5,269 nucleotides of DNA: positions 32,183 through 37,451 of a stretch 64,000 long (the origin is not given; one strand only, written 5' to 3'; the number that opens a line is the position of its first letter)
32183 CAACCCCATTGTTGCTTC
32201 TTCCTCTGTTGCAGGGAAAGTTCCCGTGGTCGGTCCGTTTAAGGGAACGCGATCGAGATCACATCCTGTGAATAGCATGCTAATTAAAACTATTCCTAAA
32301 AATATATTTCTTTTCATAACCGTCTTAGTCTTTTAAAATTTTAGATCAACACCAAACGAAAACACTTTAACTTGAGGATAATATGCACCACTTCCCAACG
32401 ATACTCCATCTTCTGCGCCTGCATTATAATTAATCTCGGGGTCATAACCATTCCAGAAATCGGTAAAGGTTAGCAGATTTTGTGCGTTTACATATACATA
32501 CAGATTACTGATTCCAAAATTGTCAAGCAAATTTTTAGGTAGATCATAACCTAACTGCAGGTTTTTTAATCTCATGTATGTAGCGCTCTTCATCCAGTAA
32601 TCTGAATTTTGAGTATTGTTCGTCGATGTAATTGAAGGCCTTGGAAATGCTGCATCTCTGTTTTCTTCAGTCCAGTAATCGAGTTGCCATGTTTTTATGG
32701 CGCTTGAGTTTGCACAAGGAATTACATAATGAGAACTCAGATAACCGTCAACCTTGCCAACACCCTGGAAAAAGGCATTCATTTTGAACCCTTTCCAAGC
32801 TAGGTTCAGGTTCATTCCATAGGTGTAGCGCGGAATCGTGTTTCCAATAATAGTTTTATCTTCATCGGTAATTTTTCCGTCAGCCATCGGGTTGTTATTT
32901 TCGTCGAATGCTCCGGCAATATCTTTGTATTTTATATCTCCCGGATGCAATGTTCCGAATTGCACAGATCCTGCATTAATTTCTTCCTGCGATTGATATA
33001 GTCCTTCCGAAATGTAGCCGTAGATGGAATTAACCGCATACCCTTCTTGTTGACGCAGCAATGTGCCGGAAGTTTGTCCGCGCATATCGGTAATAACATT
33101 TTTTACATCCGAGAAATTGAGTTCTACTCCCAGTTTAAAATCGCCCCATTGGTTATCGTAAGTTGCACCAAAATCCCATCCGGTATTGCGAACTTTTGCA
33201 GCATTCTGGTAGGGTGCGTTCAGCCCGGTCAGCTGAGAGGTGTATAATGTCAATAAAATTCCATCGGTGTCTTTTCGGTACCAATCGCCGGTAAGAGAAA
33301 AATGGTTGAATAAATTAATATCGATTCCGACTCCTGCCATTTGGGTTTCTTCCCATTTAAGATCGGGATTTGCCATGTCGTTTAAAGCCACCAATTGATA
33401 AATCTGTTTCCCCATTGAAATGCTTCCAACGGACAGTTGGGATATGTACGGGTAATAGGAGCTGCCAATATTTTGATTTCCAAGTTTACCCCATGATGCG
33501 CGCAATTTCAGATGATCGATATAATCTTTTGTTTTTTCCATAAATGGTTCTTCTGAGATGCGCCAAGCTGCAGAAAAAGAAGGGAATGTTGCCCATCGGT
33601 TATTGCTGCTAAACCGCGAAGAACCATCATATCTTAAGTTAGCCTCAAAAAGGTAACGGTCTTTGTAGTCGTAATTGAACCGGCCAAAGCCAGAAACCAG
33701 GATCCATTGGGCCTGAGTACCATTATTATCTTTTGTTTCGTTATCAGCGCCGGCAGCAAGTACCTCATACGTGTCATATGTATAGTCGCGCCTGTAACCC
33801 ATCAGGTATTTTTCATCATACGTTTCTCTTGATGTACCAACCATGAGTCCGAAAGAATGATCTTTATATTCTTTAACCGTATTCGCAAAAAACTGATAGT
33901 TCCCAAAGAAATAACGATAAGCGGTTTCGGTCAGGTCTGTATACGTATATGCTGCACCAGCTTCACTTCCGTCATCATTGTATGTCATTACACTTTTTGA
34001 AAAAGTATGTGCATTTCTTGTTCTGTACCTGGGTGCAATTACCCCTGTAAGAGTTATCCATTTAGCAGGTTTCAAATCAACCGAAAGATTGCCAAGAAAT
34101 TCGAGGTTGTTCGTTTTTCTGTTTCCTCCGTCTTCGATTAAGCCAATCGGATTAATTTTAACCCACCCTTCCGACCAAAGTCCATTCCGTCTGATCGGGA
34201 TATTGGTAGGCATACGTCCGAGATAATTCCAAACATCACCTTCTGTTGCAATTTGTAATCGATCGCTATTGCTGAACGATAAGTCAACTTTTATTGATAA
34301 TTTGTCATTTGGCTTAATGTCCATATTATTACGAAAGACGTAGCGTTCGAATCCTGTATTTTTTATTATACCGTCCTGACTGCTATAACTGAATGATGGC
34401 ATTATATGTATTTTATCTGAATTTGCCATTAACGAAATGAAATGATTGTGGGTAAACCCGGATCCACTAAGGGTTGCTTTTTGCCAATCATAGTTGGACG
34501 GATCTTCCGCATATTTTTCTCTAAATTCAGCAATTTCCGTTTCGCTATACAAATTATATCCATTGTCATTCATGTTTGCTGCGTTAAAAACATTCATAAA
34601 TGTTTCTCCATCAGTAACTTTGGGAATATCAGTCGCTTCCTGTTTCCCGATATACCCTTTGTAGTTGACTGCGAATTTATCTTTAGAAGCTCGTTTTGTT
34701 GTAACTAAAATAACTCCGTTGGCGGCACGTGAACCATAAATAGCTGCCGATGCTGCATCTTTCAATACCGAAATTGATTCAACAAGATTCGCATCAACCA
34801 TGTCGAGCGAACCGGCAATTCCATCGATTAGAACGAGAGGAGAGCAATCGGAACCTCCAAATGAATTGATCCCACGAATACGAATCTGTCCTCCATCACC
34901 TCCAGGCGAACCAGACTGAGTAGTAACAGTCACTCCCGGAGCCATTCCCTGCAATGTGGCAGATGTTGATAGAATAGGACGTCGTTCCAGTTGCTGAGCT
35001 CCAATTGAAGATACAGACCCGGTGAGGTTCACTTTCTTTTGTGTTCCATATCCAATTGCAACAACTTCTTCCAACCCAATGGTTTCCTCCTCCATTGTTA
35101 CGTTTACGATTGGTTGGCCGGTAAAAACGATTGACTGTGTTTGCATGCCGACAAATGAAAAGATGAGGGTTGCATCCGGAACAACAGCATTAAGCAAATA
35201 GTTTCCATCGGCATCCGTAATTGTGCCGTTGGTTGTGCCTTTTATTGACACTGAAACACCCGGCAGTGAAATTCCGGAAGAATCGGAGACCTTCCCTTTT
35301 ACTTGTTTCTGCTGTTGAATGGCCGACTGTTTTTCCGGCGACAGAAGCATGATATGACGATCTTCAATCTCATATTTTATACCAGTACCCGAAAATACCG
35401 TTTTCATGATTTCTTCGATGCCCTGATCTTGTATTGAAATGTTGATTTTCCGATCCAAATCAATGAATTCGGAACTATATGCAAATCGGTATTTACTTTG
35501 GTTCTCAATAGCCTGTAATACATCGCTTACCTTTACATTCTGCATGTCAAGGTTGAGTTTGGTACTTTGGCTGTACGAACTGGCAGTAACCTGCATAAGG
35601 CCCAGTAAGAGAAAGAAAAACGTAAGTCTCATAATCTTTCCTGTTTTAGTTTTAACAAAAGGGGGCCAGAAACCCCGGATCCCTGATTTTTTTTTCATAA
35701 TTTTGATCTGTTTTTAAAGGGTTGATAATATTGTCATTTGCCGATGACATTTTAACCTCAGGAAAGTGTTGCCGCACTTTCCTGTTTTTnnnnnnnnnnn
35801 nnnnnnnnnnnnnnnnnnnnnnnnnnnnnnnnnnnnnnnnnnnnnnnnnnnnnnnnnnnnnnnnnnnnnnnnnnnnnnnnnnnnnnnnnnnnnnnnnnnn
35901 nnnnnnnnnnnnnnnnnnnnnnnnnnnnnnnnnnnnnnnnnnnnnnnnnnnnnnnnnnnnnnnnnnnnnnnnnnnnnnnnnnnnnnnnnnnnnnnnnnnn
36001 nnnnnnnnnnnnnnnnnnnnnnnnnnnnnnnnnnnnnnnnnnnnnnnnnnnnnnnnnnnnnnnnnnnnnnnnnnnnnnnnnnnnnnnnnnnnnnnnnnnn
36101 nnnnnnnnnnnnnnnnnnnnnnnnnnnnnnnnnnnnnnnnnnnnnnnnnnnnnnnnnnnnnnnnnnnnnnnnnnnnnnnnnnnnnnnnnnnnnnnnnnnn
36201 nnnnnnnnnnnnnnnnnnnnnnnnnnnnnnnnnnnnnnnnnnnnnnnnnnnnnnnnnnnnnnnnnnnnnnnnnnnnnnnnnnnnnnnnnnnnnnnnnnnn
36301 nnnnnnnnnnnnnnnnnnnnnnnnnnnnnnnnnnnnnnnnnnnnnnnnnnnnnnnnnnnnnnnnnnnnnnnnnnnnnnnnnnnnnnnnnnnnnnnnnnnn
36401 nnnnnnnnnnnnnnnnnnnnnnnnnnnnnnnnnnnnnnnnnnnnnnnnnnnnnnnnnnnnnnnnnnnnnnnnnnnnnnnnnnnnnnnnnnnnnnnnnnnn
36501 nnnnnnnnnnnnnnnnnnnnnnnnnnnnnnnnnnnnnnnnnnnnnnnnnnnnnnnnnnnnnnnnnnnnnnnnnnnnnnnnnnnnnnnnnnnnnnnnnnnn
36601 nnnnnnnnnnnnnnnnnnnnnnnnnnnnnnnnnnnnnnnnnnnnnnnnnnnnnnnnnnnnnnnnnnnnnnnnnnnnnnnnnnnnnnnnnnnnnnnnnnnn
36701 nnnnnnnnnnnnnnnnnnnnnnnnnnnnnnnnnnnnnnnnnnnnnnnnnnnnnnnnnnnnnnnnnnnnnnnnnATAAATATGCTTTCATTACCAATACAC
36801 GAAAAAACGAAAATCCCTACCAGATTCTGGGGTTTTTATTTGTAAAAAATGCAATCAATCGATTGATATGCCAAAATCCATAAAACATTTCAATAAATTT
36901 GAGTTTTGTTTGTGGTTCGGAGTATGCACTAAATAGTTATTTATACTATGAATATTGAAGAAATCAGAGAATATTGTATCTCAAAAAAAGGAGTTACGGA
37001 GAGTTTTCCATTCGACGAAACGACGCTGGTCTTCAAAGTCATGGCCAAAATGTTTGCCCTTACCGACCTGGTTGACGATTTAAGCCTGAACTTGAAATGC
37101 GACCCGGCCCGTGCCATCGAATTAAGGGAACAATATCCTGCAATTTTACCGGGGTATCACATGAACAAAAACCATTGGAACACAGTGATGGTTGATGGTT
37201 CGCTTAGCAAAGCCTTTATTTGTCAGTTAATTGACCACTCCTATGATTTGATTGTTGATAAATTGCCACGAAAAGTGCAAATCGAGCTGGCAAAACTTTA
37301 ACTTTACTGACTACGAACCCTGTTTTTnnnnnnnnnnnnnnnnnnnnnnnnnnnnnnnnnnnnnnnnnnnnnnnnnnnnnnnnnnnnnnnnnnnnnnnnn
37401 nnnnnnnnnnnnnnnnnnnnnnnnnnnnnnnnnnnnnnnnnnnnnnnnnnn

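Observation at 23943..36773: Second SusC/SusD locus with the same phosphoester theme: two metallophosphoesterases, a PHP phosphoesterase, an anion-type MFS permease and a FAD oxidoreductase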

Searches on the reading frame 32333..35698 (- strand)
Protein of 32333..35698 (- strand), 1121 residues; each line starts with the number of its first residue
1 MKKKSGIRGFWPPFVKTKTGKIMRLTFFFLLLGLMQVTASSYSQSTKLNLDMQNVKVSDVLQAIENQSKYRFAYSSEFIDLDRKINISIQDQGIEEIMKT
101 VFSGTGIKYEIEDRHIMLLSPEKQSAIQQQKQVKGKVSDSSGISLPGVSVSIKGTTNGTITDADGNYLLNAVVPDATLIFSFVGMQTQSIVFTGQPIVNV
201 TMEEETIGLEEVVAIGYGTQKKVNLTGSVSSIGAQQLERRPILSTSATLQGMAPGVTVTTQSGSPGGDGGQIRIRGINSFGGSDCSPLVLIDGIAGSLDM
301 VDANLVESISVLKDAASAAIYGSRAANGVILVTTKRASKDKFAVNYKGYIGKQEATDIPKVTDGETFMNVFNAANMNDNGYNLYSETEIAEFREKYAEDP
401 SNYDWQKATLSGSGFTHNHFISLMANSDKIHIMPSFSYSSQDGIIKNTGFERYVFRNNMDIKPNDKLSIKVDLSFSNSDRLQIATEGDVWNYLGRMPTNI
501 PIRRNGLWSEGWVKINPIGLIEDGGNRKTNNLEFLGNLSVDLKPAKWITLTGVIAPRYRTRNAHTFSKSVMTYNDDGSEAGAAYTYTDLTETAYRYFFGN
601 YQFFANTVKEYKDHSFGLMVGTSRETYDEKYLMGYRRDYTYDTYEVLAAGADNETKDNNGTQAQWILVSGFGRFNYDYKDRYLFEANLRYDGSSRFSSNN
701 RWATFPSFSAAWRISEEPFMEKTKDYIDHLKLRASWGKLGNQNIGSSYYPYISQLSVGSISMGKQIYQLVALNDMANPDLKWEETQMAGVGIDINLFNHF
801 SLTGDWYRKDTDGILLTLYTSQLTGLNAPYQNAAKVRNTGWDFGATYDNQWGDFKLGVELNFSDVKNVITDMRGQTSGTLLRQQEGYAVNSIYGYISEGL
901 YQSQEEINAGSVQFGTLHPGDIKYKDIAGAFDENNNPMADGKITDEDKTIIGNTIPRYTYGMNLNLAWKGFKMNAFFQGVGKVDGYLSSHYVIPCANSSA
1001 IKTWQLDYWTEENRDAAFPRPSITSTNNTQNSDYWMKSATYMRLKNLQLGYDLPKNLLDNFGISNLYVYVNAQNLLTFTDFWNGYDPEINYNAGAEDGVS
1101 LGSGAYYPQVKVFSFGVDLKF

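Call 3: search_protein_families(library=pfam, proteins=[window:32333-35698:-])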
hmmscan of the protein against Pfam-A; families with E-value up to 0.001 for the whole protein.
window:32333-35698:- (1121 aa): 5 families
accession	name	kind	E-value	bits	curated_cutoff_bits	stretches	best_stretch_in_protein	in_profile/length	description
PF07715.20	Plug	-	2.1e-20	73.6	23.9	1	222-329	2-107/107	TonB-dependent Receptor Plug Domain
PF00593.30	TonB_dep_Rec_b-barrel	-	3.9e-20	73.6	27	1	481-1071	13-432/436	TonB dependent receptor-like, beta-barrel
PF13715.12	CarbopepD_reg_2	-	5e-18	65.4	32.2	1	133-213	1-87/88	CarboxypepD_reg-like domain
PF13620.12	CarboxypepD_reg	-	1.7e-11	44.8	32.3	1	132-193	1-68/82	Carboxypeptidase regulatory-like domain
PF07660.19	STN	-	3.3e-10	40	28.4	1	70-119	1-50/52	Secretin and TonB N terminus short domain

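Call 7: search_protein_families(library=ncbifam, proteins=[window:32333-35698:-], max_evalue=0.001)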
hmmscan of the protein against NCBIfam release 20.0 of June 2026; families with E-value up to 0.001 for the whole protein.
window:32333-35698:- (1121 aa): 2 families
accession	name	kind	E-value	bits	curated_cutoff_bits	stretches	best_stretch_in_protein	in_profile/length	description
TIGR04056.1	OMP_RagA_SusC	subfamily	1.4e-275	917.4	368.25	1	131-1121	1-981/981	SusC/RagA family TonB-linked outer membrane protein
TIGR04057.1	SusC_RagA_signa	signature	1.1e-17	63.6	46.2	1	306-335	2-31/31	SusC/RagA subfamily TonB-dependent outer membrane receptor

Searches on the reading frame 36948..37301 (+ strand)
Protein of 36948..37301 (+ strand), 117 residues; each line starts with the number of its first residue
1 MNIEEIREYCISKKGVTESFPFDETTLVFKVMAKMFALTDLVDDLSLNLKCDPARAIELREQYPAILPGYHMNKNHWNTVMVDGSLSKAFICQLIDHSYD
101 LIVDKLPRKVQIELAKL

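Call 3: search_protein_families(library=pfam, proteins=[window:36948-37301:+])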
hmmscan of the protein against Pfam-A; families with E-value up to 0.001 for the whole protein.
window:36948-37301:+ (117 aa): 1 family
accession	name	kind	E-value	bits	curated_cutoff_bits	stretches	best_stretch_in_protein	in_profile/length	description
PF04237.18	YjbR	-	2.9e-33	114.8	30.1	1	12-101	2-88/88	YjbR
